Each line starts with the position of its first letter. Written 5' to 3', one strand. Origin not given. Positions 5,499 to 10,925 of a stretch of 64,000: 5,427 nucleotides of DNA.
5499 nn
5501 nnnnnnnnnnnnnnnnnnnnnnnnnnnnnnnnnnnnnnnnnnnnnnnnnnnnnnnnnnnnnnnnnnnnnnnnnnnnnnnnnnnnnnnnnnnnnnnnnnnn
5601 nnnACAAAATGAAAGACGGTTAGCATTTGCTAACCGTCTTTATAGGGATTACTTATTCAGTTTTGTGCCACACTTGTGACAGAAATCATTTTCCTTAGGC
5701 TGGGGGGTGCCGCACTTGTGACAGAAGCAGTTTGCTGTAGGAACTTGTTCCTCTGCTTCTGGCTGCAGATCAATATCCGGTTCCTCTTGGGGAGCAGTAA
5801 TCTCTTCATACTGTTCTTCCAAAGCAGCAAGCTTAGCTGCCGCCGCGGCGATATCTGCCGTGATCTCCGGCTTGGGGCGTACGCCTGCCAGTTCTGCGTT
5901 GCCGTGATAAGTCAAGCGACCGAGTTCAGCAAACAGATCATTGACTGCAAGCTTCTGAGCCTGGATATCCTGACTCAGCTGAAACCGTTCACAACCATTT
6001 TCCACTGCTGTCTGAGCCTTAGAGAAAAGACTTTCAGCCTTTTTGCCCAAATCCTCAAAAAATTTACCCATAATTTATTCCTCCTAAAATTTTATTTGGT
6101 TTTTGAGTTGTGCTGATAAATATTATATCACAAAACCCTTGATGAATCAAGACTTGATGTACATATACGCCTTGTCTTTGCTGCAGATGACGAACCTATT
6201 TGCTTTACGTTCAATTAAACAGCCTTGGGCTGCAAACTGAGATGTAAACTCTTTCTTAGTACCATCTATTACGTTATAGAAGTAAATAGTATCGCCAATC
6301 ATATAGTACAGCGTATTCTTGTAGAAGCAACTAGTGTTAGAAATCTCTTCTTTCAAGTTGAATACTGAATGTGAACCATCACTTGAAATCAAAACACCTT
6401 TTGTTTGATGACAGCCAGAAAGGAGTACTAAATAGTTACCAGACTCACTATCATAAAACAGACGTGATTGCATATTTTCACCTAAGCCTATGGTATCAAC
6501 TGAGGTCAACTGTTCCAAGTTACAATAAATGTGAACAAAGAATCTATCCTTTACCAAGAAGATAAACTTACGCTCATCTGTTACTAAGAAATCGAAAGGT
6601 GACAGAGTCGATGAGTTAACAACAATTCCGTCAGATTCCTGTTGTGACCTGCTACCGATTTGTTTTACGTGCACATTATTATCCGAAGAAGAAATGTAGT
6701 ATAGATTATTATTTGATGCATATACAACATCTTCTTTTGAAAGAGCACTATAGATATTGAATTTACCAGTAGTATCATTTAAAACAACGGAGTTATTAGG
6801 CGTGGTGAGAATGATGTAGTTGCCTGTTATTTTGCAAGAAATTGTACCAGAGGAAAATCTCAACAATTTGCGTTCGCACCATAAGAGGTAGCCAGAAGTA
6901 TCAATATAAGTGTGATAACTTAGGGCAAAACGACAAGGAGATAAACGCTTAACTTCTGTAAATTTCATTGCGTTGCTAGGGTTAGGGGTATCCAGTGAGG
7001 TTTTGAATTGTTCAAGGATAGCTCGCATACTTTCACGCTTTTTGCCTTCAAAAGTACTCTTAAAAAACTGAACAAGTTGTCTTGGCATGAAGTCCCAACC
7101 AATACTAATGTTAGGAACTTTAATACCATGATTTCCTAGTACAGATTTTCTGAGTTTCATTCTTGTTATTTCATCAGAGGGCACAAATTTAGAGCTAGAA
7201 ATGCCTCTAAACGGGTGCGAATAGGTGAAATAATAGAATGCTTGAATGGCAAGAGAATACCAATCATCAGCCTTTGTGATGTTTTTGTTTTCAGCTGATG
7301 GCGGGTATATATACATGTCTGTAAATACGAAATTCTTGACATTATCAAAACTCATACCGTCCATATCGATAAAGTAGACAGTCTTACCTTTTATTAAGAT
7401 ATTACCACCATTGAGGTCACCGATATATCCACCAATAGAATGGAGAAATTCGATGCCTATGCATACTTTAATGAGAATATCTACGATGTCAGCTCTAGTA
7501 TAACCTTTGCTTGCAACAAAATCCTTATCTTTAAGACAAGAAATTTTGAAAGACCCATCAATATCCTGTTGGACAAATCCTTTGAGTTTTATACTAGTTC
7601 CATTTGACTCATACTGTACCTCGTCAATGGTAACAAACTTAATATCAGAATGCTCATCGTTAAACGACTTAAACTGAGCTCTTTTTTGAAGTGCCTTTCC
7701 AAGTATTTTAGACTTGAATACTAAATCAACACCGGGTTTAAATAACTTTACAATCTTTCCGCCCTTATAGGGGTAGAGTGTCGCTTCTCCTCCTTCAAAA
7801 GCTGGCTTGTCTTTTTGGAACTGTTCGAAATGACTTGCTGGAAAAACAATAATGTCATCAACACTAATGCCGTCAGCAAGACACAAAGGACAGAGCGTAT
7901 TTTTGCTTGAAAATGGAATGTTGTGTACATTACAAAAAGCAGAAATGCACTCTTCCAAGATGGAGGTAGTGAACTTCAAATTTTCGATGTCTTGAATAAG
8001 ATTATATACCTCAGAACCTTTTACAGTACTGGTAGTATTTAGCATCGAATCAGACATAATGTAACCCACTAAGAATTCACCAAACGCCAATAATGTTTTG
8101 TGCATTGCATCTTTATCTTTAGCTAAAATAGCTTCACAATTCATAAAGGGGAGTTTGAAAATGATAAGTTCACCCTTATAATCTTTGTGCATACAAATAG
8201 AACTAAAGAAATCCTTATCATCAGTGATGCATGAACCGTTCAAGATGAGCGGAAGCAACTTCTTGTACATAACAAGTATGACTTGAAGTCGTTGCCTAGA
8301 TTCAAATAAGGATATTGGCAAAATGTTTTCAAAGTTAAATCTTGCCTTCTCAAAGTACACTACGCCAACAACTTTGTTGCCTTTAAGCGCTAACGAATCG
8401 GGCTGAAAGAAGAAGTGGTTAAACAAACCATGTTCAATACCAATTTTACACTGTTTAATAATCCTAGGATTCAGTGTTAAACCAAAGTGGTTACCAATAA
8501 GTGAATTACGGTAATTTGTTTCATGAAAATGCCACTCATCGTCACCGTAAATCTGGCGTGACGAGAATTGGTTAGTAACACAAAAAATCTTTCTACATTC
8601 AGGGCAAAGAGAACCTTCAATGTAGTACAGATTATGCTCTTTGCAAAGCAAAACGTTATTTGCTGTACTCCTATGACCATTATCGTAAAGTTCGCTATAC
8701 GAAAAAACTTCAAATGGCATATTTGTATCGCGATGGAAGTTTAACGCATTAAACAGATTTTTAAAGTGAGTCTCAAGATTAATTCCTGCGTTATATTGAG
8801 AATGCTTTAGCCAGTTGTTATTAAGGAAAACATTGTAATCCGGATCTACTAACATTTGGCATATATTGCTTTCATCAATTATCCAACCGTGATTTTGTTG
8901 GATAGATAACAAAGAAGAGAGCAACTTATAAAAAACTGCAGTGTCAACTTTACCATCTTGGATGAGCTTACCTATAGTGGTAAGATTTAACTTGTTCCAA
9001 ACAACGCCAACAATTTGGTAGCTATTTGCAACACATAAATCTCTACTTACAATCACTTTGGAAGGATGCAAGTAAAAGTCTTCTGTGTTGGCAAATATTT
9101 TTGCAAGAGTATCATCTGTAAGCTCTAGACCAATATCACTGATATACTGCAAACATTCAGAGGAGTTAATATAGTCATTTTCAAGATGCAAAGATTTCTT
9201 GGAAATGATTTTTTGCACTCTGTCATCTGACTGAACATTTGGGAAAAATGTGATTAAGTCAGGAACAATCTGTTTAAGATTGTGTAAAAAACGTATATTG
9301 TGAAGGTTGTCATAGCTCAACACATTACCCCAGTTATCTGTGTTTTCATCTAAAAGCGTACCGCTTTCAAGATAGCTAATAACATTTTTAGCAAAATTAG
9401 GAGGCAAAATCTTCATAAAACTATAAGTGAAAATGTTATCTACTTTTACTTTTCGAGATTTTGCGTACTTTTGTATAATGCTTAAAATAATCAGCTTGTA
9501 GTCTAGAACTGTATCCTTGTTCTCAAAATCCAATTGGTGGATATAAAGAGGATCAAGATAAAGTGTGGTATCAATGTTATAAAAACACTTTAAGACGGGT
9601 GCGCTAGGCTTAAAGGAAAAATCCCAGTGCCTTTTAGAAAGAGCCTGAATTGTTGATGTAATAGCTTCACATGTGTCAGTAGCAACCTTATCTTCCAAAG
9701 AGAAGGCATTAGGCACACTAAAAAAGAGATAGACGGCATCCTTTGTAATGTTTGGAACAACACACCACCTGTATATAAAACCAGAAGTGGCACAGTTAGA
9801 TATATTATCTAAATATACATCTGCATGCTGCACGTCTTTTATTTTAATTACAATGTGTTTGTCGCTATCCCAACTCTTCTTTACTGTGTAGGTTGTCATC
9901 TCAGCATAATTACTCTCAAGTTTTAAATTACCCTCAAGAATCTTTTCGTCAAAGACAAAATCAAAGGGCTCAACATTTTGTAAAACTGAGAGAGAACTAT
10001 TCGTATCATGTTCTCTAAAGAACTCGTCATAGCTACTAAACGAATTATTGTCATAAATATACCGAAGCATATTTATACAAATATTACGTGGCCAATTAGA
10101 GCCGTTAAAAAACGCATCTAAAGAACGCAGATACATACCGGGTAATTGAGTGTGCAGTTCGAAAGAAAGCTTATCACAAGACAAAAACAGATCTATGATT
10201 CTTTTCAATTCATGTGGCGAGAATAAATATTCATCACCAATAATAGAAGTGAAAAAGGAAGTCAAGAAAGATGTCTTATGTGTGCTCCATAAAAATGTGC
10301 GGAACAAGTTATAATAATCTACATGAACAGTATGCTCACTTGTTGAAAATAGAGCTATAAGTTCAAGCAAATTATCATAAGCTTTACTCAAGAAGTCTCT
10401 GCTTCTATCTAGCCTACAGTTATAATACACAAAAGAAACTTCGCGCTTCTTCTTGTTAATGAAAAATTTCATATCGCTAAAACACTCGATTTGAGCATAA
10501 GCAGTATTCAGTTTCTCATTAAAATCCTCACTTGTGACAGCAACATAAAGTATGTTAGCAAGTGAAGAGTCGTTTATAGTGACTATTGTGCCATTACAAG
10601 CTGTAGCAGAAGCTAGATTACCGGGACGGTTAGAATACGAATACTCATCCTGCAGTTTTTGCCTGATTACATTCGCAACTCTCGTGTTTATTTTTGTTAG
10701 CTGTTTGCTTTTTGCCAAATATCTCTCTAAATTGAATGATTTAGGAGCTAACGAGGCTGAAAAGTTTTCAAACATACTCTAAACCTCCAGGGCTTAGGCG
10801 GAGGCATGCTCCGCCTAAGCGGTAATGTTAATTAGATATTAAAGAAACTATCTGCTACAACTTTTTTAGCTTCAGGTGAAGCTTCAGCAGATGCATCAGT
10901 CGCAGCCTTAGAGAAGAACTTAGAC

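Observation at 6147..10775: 1542-aa protein: atypical but probably active kinase core inside about 1300 aa of unassigned sequence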

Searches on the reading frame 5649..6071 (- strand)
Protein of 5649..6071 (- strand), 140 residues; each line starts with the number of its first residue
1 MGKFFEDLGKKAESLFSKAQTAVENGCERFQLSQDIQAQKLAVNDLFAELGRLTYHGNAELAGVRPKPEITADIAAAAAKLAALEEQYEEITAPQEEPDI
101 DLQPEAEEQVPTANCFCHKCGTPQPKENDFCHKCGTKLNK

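Call 4: search_protein_families(library=pfam, proteins=[window:5649-6071:-], max_evalue=0.01)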
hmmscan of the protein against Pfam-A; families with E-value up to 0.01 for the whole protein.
window:5649-6071:- (140 aa): 2 families
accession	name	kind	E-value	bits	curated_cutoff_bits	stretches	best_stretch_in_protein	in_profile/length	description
PF13240.11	Zn_Ribbon_1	-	3.3e-06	27.1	25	1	116-138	1-23/23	zinc-ribbon domain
PF12773.13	DZR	-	0.00023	21.7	27.3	1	117-139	1-23/45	Double zinc ribbon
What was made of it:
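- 5649..6071 (-): 140-aa protein, alanine/glutamate-rich with a C-terminal double CxxC zinc ribbon; last gene before a strong terminator. Pfam Zn_Ribbon_1 27.1 bits against a gathering score of 25 (call 4).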

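Call 5: search_protein_families(library=ncbifam, proteins=[window:5649-6071:-], max_evalue=0.01)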
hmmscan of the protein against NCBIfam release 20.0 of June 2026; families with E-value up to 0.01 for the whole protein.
window:5649-6071:- (140 aa): 2 families
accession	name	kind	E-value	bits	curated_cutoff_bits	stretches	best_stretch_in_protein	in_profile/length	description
NF011524.0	PRK14963.1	equivalog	0.0043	16.1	601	1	12-109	304-402/647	DNA polymerase III subunits gamma and tau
NF045510.1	4Cys_prefix_kin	domain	0.0059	16.8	24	0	125-138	13-26/26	4-Cys prefix domain-containing protein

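Call 6: search_protein_families(library=padloc, proteins=[window:5649-6071:-], max_evalue=0.01)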
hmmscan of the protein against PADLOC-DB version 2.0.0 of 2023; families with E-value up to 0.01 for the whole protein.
window:5649-6071:- (140 aa): 0 families

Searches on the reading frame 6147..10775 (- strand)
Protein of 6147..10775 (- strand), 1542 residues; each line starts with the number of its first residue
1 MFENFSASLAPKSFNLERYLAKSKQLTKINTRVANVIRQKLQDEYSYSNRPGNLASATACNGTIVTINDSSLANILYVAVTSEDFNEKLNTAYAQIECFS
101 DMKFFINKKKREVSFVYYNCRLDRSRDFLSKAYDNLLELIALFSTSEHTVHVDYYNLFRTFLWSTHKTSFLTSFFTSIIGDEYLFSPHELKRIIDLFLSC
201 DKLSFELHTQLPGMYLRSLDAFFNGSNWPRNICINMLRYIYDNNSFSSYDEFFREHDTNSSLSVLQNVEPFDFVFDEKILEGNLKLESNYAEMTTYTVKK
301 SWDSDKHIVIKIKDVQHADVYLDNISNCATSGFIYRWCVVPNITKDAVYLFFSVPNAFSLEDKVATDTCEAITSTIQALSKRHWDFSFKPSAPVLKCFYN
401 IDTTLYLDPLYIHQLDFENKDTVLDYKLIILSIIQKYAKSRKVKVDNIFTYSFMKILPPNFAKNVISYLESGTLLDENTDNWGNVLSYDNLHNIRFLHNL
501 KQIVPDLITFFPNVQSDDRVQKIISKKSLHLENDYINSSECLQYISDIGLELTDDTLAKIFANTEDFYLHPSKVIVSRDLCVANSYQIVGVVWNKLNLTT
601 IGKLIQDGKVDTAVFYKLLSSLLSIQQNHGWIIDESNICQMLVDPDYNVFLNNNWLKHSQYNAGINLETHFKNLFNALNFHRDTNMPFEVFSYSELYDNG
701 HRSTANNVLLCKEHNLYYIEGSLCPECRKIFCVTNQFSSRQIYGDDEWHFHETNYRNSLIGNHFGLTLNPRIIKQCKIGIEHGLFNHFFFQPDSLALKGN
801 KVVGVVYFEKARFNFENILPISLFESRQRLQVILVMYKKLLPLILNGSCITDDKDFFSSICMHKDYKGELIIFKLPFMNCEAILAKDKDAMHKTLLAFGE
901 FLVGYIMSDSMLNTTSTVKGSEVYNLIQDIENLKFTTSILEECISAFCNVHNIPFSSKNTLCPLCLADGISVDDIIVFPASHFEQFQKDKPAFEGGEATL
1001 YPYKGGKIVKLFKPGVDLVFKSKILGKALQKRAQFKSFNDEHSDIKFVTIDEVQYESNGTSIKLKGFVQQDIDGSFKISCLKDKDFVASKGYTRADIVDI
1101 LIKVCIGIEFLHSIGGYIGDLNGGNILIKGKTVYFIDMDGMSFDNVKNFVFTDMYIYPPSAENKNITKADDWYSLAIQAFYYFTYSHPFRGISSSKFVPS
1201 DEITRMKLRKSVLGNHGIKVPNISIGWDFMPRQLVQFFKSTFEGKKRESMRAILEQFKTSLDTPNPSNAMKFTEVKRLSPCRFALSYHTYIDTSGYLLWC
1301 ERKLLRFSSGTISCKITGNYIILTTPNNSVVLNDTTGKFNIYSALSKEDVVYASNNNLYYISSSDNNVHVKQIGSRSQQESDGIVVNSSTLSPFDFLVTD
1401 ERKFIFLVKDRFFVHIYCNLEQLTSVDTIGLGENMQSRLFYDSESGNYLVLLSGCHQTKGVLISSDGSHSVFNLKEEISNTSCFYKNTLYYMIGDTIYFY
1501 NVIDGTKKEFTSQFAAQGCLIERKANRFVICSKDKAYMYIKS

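Call 4: search_protein_families(library=pfam, proteins=[window:6147-10775:-], max_evalue=0.01)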
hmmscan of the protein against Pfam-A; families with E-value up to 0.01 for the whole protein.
window:6147-10775:- (1542 aa): 1 family
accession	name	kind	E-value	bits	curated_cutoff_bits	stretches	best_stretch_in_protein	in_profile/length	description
PF00069.31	Pkinase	-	3.9e-07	30.2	31.7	1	1089-1204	92-212/263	Protein kinase domain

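Call 5: search_protein_families(library=ncbifam, proteins=[window:6147-10775:-], max_evalue=0.01)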
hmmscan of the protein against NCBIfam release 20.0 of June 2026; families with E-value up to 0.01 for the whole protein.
window:6147-10775:- (1542 aa): 1 family
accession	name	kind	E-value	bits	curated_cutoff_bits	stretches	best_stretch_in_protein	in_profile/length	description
NF038151.1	lanthi_synth_III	equivalog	0.00093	17.7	575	1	1092-1196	334-436/833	class III lanthionine synthetase LanKC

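Call 6: search_protein_families(library=padloc, proteins=[window:6147-10775:-], max_evalue=0.01)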
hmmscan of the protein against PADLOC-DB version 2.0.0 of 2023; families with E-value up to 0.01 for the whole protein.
window:6147-10775:- (1542 aa): 6 families
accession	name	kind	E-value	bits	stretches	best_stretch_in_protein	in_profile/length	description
PDLC04138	mad6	-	0.00012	19.1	1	1085-1280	141-333/659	mads_6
PDLC04047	PD-T4-6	-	0.00028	18.1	1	1093-1198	109-221/327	-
PDLC03920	MkoA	-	0.00071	15.9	1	1086-1199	111-222/1112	-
PDLC04057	PD-T4-6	-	0.0013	15.8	1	1084-1191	96-212/443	-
PDLC04039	PD-T4-6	-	0.0021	15.1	1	1095-1198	114-224/458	-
PDLC04042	PD-T4-6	-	0.0046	14.7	1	1094-1196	108-219/292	-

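Call 7: find_homologous_proteins(query=window:6147-10775:-)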
Query window:6147-10775:- (1542 aa): 10 proteins with E <= 0.001 among 6517 candidates.
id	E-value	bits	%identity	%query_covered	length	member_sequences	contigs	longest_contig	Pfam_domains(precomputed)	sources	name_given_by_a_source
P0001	0.0e+0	3546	100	100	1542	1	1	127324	PF00069.32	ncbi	-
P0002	0.0e+0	2575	73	100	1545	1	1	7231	PF00069.32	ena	-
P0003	0.0e+0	2539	72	100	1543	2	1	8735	PF00069.32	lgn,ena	-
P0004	0.0e+0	2523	72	100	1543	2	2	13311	PF00069.32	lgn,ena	-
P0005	0.0e+0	2517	71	100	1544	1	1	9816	PF00069.32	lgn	-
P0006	0.0e+0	2471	71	100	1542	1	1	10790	PF00069.32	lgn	-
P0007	0.0e+0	2459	70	100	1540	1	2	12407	PF00069.32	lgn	-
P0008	0.0e+0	2426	69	100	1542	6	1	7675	PF00069.32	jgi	-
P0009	0.0e+0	1878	56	100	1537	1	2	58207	PF00069.32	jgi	-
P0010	3.9e-287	974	36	100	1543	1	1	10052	PF00069.32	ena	-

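Call 22: list_cluster_members(proteins=[P0001, P0009, P0012])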
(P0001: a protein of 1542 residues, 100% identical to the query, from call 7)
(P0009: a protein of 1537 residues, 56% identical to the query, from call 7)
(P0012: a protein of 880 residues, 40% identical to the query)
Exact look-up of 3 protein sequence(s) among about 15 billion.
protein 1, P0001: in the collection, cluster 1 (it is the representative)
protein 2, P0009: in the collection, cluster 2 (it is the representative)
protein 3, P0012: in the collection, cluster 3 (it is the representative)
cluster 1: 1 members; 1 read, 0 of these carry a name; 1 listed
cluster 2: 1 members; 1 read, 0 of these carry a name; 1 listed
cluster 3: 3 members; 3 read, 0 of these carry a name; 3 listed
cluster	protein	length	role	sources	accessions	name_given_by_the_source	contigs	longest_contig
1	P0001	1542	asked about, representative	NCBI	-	-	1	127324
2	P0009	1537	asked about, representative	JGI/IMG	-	-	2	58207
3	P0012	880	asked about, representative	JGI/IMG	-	-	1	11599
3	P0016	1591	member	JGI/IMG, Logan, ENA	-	-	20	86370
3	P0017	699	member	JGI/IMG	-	-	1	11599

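Call 23: find_encoding_contigs(protein=P0009, flank=10000, max_places=2)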
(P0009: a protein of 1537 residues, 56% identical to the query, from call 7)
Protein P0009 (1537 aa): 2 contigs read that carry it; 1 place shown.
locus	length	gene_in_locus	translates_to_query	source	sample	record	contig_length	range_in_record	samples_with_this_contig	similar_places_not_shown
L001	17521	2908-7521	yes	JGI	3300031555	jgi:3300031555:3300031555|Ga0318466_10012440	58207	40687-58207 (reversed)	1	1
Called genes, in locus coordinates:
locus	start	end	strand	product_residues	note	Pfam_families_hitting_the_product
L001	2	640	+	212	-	?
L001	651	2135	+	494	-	-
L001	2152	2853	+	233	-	-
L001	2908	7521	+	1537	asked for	PF00069:Pkinase (weak)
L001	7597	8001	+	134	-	PF13240:Zn_Ribbon_1 (weak)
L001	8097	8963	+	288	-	PF05582:Peptidase_U57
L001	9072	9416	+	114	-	-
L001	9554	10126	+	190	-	-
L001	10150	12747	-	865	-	PF00133:tRNA-synt_1, PF09334:tRNA-synt_1g, PF13603:tRNA-synt_1_2, PF09334:tRNA-synt_1g, PF08264:Anticodon_1, PF10458:Val_tRNA-synt_C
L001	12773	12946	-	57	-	-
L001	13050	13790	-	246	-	PF09997:DUF2238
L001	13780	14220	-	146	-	PF05103:DivIVA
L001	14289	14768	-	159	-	PF04472:SepF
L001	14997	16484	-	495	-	-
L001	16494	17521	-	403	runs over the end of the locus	PF26018:BSH_RND_rel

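Call 27: find_encoding_contigs(protein=P0016, flank=10000, max_places=3)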
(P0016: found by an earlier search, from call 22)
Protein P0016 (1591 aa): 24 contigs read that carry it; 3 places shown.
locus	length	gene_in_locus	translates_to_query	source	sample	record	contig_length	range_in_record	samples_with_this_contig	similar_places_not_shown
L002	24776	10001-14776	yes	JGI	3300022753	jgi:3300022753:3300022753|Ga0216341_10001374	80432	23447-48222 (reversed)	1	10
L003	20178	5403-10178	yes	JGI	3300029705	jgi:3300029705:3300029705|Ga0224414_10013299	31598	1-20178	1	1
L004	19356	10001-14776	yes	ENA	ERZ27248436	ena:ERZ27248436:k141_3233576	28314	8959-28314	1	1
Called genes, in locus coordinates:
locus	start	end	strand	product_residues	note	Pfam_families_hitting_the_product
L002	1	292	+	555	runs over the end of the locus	PF02518:HATPase_c, PF13589:HATPase_c_3, PF01119:DNA_mis_repair, PF08676:MutL_C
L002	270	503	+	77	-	-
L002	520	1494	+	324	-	PF01745:IPT, PF01715:IPPT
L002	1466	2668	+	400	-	PF26018:BSH_RND_rel, PF26011:Beta-barrel_RND_rel (weak)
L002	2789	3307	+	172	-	PF04472:SepF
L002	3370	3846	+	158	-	PF05103:DivIVA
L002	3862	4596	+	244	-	-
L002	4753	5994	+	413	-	PF05816:TelA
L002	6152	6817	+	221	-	PF13672:PP2C_2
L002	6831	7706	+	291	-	-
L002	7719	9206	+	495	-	-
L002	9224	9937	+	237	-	-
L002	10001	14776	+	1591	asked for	PF00069:Pkinase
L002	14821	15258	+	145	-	-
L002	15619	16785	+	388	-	-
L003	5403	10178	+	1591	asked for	PF00069:Pkinase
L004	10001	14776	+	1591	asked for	PF00069:Pkinase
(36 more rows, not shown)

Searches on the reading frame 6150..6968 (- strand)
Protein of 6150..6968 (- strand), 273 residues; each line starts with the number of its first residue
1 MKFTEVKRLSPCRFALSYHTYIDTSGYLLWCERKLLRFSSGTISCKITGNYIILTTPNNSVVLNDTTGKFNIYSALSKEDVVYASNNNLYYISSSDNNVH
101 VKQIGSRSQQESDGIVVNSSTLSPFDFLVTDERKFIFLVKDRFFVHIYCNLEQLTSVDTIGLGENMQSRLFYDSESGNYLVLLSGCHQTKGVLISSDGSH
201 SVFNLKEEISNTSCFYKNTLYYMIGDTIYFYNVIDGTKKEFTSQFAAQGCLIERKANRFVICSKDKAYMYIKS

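Call 43: search_protein_families(library=pfam, proteins=[window:6150-6968:-], max_evalue=10)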
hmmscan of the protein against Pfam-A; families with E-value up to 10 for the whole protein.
window:6150-6968:- (273 aa): 0 families
